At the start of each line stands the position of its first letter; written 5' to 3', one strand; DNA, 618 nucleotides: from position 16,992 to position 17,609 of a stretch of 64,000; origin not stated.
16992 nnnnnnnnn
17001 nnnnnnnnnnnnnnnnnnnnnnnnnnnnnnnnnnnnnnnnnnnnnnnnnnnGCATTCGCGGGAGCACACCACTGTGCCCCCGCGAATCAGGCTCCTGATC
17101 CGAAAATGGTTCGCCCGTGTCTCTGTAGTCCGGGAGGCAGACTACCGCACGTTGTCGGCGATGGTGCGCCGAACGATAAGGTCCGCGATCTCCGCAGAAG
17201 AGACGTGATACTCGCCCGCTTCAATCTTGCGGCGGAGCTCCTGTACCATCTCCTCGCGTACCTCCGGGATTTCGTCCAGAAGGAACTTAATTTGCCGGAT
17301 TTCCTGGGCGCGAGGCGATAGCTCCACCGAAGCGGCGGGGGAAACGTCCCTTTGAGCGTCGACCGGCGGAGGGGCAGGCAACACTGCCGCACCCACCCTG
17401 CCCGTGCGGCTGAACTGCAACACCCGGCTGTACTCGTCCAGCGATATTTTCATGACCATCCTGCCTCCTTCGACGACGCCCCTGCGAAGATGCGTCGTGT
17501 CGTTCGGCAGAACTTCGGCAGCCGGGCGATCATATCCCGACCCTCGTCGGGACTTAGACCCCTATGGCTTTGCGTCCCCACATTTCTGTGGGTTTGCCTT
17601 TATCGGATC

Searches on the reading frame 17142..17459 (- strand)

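Call 58: search_protein_families(library=pfam, proteins=[window:17142-17459:-], max_evalue=0.001)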
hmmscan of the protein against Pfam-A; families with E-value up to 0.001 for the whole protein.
window:17142-17459:- (105 aa): 1 family
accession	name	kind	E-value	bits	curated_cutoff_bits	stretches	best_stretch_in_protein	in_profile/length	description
PF04316.19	FlgM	-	1.8e-15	57.3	25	1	44-96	2-54/55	Anti-sigma-28 factor, FlgM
